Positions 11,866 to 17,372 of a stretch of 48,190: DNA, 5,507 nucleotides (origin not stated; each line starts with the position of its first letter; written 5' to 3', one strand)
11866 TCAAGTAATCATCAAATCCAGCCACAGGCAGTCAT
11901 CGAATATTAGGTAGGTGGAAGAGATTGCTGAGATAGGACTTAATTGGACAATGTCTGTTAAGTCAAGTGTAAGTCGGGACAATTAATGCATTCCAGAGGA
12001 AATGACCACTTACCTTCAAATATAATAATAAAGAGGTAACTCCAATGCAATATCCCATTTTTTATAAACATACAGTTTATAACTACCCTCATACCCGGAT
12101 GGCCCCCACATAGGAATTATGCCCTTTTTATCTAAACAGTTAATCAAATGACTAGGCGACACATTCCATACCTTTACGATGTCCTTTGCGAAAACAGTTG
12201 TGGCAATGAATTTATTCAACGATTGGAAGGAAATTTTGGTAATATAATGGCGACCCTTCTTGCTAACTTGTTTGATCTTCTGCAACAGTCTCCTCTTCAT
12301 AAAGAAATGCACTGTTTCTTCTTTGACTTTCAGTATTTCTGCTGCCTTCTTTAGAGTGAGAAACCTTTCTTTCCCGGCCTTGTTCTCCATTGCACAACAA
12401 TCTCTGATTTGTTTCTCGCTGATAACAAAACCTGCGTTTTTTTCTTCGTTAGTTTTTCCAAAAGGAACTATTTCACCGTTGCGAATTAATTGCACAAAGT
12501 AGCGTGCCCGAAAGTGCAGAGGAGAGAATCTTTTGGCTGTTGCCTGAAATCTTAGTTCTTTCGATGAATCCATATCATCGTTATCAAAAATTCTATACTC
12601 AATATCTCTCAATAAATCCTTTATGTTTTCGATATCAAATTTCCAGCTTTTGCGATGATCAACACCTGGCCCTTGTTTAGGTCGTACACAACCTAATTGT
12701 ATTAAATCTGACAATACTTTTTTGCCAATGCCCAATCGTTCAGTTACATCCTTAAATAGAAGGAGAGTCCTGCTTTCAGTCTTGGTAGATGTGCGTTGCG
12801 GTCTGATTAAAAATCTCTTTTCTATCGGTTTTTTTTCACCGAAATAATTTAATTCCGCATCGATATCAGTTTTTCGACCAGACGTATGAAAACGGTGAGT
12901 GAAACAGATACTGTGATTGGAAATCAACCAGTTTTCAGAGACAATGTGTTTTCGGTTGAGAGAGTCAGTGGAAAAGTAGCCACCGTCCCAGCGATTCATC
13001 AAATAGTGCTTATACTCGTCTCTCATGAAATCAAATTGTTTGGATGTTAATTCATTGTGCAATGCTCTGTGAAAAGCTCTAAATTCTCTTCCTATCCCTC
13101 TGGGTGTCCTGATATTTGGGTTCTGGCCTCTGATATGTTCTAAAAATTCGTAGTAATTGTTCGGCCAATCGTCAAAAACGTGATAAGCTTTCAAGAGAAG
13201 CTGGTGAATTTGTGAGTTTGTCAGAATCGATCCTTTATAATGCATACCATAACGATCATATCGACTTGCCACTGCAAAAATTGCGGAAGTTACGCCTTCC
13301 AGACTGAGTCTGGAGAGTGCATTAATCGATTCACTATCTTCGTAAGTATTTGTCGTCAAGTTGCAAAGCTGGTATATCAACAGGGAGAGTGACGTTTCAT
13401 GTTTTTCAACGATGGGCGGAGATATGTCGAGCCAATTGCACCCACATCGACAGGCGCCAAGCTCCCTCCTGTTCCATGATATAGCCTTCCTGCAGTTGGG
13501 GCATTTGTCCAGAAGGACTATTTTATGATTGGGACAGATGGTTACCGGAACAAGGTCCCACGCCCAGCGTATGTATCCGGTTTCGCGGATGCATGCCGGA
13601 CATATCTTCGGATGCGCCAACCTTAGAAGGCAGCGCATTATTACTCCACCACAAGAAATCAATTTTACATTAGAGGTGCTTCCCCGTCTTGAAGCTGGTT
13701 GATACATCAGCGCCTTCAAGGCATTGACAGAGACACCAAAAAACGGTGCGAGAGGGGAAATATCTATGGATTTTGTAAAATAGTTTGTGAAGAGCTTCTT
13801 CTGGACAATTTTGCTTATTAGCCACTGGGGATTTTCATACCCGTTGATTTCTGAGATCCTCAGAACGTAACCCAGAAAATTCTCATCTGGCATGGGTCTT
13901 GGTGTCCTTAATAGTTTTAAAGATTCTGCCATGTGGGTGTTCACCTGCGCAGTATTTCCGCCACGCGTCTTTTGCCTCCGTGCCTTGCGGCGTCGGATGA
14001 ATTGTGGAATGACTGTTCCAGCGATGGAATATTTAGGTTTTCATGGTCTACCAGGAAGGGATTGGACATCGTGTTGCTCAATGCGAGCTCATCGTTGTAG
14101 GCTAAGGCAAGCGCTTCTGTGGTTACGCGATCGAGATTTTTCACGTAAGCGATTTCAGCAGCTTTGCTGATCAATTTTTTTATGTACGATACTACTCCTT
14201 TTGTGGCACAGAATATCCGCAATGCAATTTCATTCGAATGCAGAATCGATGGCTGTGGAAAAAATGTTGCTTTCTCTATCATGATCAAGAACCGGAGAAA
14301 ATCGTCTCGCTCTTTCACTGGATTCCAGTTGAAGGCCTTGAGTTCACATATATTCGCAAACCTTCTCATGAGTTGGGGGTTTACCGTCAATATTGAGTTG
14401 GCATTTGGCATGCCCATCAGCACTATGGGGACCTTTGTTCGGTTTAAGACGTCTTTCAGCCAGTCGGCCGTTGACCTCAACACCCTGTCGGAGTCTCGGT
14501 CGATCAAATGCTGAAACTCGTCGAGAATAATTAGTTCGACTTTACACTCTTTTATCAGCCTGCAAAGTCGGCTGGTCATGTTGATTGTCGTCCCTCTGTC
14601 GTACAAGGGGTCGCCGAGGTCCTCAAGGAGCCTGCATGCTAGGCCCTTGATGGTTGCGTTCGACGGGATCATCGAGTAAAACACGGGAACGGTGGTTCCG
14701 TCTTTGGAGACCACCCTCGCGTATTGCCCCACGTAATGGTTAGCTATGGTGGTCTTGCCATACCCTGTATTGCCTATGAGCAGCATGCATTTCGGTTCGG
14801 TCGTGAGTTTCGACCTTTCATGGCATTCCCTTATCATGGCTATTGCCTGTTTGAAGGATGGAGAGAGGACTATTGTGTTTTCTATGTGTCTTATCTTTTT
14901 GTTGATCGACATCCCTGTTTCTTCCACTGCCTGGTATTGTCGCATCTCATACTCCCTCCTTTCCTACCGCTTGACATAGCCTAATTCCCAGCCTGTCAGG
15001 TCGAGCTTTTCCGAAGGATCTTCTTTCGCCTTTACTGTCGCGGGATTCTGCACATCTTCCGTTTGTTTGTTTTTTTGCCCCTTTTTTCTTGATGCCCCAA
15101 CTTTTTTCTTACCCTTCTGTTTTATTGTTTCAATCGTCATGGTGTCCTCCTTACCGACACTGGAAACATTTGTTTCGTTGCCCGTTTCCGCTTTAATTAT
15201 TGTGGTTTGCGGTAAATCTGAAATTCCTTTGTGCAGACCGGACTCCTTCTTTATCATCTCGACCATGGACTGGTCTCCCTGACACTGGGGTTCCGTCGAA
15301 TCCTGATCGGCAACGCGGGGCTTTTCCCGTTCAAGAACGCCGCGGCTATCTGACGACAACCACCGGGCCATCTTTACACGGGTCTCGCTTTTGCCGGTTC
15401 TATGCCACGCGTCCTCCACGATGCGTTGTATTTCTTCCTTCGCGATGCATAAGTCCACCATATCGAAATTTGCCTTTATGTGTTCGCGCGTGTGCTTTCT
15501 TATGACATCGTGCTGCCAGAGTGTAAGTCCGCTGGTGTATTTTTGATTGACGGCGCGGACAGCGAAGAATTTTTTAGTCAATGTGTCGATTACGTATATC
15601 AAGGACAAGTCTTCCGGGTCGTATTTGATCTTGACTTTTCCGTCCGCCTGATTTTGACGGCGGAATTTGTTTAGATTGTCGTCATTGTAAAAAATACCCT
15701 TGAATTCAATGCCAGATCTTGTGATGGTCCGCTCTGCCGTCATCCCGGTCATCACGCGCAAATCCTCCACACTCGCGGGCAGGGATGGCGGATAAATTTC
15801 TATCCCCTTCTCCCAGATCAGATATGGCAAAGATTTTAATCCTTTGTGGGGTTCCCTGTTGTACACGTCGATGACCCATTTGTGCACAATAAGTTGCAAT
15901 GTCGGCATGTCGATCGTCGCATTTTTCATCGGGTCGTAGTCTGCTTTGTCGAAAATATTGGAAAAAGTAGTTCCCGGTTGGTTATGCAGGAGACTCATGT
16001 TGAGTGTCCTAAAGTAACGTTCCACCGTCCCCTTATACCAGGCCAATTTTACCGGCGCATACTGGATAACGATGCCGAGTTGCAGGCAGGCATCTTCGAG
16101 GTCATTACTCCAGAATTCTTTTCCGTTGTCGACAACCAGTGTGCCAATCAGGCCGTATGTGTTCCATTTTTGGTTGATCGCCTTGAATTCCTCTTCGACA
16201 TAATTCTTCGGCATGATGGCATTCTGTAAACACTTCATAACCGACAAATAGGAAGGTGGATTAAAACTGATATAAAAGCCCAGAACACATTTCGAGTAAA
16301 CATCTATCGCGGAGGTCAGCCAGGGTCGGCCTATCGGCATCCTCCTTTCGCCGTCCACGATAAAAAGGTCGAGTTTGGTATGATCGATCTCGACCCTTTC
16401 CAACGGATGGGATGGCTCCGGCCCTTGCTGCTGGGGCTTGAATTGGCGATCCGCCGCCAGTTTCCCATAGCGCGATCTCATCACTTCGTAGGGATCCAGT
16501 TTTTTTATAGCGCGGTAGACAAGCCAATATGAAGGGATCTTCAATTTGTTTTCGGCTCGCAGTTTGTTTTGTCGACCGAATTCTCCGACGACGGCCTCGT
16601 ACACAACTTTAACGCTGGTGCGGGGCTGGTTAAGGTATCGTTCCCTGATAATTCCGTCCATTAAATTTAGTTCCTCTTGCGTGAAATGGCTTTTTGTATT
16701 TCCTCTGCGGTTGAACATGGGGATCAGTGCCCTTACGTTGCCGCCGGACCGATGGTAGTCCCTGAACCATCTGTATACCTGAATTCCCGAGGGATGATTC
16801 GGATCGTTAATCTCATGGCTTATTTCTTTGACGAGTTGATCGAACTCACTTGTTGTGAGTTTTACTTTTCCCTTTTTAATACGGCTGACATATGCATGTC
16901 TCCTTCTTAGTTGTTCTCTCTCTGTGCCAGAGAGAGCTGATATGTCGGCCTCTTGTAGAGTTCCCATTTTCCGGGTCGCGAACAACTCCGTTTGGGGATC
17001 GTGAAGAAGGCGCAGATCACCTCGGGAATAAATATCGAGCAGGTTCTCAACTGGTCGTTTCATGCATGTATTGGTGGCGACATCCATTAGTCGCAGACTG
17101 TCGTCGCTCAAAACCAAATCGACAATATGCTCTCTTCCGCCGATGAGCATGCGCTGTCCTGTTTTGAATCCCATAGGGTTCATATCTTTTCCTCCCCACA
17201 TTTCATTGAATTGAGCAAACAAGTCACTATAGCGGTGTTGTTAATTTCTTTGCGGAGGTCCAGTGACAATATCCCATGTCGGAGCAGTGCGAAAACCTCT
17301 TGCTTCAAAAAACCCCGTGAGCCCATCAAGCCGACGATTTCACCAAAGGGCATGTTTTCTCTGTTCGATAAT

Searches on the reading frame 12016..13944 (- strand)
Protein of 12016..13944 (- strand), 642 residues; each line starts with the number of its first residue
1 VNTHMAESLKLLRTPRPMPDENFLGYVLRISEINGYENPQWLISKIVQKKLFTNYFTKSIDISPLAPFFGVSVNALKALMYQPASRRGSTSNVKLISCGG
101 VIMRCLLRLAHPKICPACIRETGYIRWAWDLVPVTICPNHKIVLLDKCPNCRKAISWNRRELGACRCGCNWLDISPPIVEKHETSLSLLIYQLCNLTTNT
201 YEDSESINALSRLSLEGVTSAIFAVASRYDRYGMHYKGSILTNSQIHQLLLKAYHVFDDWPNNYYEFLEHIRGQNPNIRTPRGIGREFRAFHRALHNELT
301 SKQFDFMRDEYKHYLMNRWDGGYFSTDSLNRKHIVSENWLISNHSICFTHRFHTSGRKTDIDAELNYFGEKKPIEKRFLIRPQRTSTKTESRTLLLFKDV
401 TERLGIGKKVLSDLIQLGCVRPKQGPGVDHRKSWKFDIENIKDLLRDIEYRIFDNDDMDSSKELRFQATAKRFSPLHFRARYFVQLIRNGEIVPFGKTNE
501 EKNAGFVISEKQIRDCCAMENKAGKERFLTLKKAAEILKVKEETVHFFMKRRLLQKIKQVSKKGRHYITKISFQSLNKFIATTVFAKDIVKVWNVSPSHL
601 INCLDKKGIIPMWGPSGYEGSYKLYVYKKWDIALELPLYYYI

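Call 9: search_protein_families(library=pfam, proteins=[window:12016-13944:-], max_evalue=0.01)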
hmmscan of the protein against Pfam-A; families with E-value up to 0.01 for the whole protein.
window:12016-13944:- (642 aa): 3 families
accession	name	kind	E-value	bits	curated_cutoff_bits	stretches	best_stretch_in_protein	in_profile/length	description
PF06527.16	TniQ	-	7.8e-14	53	27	1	13-144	2-142/142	TniQ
PF12728.13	HTH_17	-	9.2e-09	35.9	27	1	528-581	1-48/51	Helix-turn-helix domain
PF13411.12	MerR_1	-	0.0022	18.5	21.6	0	530-567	2-38/69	MerR HTH family regulatory protein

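Call 49: find_homologous_proteins(query=window:12016-13944:-, max_evalue=1e-20)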
Query window:12016-13944:- (642 aa): 12 proteins with E <= 1e-20 among 7403 candidates.
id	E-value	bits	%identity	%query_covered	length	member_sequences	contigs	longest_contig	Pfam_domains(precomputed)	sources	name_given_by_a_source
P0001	0.0e+0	1345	90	99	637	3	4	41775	PF12728.14,PF06527.17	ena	-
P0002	0.0e+0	1273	86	99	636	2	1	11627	PF12728.14,PF06527.17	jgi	jgi:hypothetical protein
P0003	0.0e+0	1270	86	97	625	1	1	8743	PF12728.14,PF06527.17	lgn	-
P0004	0.0e+0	1255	83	100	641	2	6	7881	PF12728.14,PF06527.17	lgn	-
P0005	0.0e+0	1161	79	99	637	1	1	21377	PF12728.14,PF06527.17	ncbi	-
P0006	5.7e-76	275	28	98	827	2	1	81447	PF12728.14,PF13338.13,PF06527.17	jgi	jgi:hypothetical protein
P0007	2.1e-66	243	30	95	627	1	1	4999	PF12728.14,PF06527.17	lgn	-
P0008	6.0e-55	205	29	68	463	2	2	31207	PF12728.14,PF06527.17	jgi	-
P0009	1.6e-54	204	33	51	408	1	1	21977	PF06527.17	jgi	jgi:hypothetical protein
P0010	2.3e-39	154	25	70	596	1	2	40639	PF06527.17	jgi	jgi:hypothetical protein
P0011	2.0e-38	151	31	51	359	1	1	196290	PF06527.17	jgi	jgi:hypothetical protein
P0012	2.5e-23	101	27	49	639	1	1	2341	PF06527.17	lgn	-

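Call 50: find_encoding_contigs(protein=P0001, flank=10000, max_places=4)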
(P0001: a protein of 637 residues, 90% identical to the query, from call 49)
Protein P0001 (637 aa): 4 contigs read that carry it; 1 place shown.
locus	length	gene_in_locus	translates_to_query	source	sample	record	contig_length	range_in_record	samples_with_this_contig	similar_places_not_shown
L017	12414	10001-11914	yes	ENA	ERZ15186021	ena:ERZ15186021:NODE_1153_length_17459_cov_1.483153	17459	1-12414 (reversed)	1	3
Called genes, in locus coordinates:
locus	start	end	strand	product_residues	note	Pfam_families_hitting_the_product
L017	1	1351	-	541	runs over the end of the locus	PF12161:HsdM_N, PF02384:N6_Mtase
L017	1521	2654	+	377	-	PF01381:HTH_3, PF13443:HTH_26 (weak), PF06114:Peptidase_M78 (weak)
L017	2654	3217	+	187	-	-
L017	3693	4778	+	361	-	-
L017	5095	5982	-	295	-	PF01381:HTH_3, PF12844:HTH_19 (weak), PF13560:HTH_31 (weak)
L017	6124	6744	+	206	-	PF08722:Tn7_TnsA-like_N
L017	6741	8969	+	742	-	PF09299:Mu-transpos_C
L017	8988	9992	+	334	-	PF05621:TniB, PF13401:AAA_22, PF13481:AAA_25 (faint)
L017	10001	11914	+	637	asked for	PF06527:TniQ, PF12728:HTH_17 (faint)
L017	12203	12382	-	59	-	-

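Call 51: find_encoding_contigs(protein=P0005, flank=10000, max_places=3)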
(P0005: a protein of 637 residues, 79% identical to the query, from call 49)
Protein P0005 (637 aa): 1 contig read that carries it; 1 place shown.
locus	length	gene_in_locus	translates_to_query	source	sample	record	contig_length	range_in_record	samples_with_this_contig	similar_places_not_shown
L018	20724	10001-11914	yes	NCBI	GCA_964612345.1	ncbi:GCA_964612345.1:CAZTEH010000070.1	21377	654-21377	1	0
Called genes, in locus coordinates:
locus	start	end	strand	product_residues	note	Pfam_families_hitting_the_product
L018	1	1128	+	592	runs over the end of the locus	?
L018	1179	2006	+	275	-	-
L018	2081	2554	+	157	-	-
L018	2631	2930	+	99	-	-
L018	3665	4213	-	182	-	PF09722:Xre_MbcA_ParS_C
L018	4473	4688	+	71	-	-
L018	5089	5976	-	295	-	PF01381:HTH_3, PF12844:HTH_19, PF13560:HTH_31 (weak)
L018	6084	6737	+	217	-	PF08722:Tn7_TnsA-like_N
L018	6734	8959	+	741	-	PF09299:Mu-transpos_C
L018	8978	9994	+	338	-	PF05621:TniB, PF13401:AAA_22, PF00004:AAA (faint)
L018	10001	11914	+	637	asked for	PF06527:TniQ, PF12728:HTH_17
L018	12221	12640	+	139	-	-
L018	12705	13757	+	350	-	-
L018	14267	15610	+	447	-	-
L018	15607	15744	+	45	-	-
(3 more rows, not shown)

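Call 52: find_encoding_contigs(protein=P0002, flank=10000, max_places=3)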
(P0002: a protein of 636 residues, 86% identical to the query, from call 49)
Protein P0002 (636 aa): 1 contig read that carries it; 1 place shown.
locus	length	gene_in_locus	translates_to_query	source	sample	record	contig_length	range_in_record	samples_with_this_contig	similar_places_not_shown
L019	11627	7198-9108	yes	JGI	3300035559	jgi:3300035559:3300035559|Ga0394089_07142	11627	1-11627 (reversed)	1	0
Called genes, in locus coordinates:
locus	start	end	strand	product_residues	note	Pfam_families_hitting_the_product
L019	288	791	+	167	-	-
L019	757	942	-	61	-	-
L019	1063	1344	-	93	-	PF21983:NikA-like (faint)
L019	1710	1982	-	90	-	-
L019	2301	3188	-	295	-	PF01381:HTH_3, PF12844:HTH_19 (weak)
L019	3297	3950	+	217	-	PF08722:Tn7_TnsA-like_N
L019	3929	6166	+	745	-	PF00665:rve (faint), PF09299:Mu-transpos_C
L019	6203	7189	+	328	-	PF05621:TniB, PF13401:AAA_22, PF00004:AAA (faint)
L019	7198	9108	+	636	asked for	PF06527:TniQ, PF12728:HTH_17 (weak)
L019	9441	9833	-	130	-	-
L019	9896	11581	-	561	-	PF00122:E1-E2_ATPase, PF08282:Hydrolase_3 (faint), PF00702:Hydrolase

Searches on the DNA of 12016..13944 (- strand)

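Call 53: search_with_rna_model(model_id=R1, sources=[L017, L018, L019], filters=off, max_evalue=1)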
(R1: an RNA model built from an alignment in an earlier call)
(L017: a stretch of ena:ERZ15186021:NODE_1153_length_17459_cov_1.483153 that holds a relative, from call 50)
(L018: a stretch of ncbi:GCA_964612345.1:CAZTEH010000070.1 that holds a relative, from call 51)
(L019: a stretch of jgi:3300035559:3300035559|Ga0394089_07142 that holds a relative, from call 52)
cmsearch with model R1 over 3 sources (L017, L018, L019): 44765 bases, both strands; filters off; matches with E-value up to 1: 3.
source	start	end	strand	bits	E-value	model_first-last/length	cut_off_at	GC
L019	4495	4523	+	14.1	0.2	1-72/72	no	0.59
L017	4739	4788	+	12.2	0.66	1-72/72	no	0.54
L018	2009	2071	+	11.6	0.96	1-72/72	no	0.59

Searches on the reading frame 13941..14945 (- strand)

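Call 9: search_protein_families(library=pfam, proteins=[window:13941-14945:-], max_evalue=0.01)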
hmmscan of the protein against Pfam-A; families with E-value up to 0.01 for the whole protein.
window:13941-14945:- (334 aa): 12 families
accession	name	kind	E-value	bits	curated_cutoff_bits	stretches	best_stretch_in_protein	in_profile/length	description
PF05621.17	TniB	-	2e-30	106.1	22.4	1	26-199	10-182/189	Bacterial TniB protein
PF13401.12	AAA_22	-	1.1e-20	74.7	27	1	50-186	4-130/130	AAA domain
PF00004.35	AAA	-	1.4e-05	26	21.2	1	54-201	1-128/131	ATPase family associated with various cellular activities (AAA)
PF06745.19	ATPase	-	0.0002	21.2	26.6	0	52-79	20-47/231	KaiC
PF05729.18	NACHT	-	0.00046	20.5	26.7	1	54-181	3-131/167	NACHT domain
PF13481.12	AAA_25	-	0.00047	20.3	27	0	123-173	130-183/195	AAA domain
PF13191.12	AAA_16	-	0.00061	20.8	32.6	1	35-158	9-154/167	AAA ATPase domain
PF09848.15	SLFN-g3_helicase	-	0.0007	19.4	24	1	52-178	2-122/354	Schlafen group 3, DNA/RNA helicase domain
PF01926.29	MMR_HSR1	-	0.00084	19.9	21.9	1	55-150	3-91/113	50S ribosome-binding GTPase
PF20720.3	nSTAND3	-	0.001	19.2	27.2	1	43-77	9-43/155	Novel STAND NTPase 3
PF00270.35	DEAD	-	0.0021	18.3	26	0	49-71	12-34/167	DEAD/DEAH box helicase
PF13245.12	AAA_19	-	0.0035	18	25.1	0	48-90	8-42/134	AAA domain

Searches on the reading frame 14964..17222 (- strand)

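Call 9: search_protein_families(library=pfam, proteins=[window:14964-17222:-], max_evalue=0.01)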
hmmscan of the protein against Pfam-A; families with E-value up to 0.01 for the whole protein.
window:14964-17222:- (752 aa): 2 families
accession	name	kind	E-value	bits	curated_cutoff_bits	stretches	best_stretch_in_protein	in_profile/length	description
PF09299.17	Mu-transpos_C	-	4.4e-13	49.5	21.7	1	495-551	7-57/61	Mu transposase, C-terminal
PF00665.32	rve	-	1.1e-06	29.3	32.6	1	272-388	3-96/102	Integrase core domain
